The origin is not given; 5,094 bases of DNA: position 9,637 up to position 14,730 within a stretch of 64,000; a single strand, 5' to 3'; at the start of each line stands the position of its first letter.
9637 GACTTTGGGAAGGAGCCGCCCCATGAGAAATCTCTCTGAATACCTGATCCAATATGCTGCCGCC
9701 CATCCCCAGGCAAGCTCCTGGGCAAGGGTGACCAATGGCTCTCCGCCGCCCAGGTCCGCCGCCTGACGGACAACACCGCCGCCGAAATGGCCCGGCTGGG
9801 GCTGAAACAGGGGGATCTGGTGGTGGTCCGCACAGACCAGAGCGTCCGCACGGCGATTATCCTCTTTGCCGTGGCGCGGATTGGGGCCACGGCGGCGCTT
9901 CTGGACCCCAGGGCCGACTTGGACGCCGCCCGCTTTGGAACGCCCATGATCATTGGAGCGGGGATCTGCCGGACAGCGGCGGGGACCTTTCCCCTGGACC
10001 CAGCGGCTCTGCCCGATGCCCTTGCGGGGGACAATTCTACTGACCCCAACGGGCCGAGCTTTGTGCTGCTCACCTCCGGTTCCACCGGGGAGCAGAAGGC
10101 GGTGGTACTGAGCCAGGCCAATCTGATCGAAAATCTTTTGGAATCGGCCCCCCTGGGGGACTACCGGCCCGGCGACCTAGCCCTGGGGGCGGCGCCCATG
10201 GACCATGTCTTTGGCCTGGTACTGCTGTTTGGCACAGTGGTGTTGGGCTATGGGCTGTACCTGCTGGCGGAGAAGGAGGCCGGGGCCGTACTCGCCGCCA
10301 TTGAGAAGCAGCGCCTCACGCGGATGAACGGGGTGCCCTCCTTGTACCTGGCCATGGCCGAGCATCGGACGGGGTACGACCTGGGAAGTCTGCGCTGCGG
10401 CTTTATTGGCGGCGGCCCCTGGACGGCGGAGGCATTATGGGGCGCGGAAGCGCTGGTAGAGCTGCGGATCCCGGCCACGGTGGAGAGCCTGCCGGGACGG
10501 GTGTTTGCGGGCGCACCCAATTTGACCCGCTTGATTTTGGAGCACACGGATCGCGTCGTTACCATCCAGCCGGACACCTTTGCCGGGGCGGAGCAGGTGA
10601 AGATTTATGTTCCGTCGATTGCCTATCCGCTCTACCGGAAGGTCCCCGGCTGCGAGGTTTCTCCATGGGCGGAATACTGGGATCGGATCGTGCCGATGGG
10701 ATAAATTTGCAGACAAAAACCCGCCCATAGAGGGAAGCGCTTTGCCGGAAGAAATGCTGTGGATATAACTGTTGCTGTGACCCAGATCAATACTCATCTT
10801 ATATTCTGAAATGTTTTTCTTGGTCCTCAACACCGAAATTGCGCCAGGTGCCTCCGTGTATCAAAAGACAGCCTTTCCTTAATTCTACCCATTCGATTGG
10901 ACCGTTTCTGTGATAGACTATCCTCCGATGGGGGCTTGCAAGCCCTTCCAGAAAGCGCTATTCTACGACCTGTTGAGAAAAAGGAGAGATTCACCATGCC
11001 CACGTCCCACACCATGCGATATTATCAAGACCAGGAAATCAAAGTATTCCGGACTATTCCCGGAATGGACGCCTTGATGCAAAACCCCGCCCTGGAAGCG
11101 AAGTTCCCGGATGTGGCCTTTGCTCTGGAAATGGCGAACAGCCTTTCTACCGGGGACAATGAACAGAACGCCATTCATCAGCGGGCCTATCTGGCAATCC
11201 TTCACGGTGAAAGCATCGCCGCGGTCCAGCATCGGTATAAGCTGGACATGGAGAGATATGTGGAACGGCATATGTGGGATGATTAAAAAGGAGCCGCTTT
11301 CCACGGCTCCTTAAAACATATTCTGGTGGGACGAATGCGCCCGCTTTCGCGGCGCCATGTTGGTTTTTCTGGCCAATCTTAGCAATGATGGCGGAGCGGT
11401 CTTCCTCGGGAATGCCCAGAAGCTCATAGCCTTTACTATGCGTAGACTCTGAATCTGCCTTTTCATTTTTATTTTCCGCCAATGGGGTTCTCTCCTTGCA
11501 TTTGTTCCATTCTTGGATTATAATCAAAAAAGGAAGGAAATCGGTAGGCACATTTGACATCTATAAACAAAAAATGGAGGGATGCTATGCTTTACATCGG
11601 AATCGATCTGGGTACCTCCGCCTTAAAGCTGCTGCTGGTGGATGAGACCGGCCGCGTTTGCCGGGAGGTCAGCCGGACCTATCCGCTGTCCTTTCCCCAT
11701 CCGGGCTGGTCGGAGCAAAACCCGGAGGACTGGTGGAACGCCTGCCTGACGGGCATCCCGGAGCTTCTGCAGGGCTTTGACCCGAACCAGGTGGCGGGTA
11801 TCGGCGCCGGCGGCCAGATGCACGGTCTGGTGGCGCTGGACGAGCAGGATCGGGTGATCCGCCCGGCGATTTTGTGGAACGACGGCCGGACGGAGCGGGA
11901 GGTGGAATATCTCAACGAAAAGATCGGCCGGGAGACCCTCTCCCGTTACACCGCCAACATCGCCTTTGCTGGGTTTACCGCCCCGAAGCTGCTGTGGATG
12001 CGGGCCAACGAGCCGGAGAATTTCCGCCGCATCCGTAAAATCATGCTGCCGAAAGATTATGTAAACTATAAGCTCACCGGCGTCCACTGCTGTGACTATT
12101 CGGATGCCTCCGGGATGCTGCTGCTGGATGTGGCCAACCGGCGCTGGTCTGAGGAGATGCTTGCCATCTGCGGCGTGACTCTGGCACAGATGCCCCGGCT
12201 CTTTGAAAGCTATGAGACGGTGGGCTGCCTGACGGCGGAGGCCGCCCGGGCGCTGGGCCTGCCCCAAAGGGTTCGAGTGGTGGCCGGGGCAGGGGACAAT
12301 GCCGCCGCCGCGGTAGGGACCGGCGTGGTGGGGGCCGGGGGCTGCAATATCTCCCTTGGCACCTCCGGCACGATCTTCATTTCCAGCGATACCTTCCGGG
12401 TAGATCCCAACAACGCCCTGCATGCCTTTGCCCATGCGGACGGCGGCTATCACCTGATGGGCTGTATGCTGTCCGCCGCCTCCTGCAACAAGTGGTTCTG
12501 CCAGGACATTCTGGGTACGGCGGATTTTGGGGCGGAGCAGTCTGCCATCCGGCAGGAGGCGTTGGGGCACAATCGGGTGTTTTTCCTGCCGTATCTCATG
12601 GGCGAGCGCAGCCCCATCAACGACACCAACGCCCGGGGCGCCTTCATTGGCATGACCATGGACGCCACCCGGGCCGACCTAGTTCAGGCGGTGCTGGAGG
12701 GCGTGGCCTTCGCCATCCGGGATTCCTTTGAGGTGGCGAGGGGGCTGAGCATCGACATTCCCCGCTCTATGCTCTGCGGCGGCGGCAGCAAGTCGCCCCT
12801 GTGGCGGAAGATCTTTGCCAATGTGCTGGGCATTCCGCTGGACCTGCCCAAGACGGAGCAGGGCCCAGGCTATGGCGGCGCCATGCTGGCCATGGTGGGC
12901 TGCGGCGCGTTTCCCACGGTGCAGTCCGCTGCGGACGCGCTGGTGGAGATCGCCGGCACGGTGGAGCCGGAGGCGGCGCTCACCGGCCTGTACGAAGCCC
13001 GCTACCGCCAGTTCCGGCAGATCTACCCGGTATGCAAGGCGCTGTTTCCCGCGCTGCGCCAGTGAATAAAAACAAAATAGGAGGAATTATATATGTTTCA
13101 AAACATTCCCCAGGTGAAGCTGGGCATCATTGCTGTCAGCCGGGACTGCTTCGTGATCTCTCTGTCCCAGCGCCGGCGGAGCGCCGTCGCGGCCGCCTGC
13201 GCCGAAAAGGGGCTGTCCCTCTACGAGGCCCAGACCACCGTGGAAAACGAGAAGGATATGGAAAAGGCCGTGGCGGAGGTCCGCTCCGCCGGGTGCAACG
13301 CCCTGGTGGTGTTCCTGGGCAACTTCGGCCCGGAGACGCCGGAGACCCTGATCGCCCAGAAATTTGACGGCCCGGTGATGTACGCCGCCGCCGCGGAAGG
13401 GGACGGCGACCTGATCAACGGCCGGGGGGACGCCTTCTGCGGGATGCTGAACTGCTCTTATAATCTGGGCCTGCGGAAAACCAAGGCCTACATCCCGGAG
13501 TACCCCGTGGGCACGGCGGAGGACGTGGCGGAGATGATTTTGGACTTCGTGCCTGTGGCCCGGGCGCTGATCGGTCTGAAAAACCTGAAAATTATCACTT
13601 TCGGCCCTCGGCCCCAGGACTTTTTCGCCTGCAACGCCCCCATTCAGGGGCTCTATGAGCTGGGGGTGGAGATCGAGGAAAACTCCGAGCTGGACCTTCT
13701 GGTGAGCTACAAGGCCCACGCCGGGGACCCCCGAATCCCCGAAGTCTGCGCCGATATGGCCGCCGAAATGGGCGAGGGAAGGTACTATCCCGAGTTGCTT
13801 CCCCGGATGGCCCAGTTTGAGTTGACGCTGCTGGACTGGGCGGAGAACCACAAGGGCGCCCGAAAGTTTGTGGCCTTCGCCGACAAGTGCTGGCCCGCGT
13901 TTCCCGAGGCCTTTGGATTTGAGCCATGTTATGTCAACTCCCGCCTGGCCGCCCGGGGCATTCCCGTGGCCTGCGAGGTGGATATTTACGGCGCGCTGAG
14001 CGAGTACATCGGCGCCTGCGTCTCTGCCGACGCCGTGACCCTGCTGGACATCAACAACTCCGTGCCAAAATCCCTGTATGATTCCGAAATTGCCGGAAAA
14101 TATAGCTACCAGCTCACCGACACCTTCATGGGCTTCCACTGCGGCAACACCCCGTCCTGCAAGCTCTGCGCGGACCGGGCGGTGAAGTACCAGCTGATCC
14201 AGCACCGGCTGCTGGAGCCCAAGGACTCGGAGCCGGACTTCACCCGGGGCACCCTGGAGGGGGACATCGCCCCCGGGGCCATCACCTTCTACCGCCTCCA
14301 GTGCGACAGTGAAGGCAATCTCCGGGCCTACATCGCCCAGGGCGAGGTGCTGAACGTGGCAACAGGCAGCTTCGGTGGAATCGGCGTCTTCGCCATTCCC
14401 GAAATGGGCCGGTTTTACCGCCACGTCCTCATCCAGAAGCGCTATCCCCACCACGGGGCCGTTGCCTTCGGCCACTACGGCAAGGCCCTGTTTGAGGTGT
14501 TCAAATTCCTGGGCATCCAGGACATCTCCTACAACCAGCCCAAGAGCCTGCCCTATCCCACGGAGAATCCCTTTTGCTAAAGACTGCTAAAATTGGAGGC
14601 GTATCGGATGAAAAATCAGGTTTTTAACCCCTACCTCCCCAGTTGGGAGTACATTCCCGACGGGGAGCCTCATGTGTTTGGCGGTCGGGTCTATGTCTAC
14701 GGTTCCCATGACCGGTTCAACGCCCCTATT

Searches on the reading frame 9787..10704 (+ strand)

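Call 33: search_protein_families(library=pfam, proteins=[window:9787-10704:+], max_evalue=0.00001)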
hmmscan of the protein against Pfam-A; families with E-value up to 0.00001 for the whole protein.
window:9787-10704:+ (305 aa): 1 family
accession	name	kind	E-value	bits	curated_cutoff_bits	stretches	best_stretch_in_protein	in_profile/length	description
PF00501.34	AMP-binding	-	1.9e-31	109.7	29.9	1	83-217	157-303/384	AMP-binding enzyme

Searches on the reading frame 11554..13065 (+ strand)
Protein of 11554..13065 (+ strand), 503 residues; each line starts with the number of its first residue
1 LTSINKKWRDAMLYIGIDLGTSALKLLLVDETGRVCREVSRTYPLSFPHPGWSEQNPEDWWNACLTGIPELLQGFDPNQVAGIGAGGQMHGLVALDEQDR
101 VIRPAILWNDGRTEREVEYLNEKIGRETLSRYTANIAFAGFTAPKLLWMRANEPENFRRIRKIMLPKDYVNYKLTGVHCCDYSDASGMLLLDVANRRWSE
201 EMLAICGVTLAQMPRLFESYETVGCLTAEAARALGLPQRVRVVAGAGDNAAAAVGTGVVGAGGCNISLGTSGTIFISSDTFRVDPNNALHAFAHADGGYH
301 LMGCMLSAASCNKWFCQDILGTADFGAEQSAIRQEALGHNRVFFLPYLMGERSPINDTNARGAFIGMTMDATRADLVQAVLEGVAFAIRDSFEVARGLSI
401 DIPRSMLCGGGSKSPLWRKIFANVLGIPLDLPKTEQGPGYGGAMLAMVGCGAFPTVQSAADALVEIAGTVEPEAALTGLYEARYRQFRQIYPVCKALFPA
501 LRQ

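Call 8: search_protein_families(library=pfam, proteins=[window:11554-13065:+])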
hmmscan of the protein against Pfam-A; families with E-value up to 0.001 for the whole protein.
window:11554-13065:+ (503 aa): 2 families
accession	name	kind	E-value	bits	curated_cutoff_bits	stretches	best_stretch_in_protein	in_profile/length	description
PF00370.27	FGGY_N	-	6.8e-77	258.8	28.8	1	13-255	1-245/245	FGGY family of carbohydrate kinases, N-terminal domain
PF02782.22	FGGY_C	-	1.2e-34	120.3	27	1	265-449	2-197/198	FGGY family of carbohydrate kinases, C-terminal domain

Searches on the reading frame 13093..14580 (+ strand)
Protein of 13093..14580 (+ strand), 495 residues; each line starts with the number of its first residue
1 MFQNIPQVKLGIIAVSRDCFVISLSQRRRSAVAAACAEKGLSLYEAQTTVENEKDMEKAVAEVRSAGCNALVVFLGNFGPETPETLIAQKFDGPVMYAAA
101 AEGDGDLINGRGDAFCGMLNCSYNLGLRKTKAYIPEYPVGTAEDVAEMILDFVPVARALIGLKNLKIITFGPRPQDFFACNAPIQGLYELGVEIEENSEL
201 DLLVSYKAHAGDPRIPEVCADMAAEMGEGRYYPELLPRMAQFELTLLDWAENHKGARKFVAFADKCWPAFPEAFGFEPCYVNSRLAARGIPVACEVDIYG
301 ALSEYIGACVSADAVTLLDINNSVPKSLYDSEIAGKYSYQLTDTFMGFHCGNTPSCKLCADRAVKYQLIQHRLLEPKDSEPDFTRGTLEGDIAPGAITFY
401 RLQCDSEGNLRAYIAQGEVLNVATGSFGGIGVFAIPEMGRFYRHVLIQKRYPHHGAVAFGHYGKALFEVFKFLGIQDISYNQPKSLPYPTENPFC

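Call 8: search_protein_families(library=pfam, proteins=[window:13093-14580:+])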
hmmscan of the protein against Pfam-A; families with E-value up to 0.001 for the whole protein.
window:13093-14580:+ (495 aa): 1 family
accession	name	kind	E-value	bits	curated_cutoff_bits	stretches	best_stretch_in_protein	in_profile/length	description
PF02952.23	Fucose_iso_C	-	1.2e-26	93.5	29.3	1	348-476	2-138/143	L-fucose isomerase, C-terminal domain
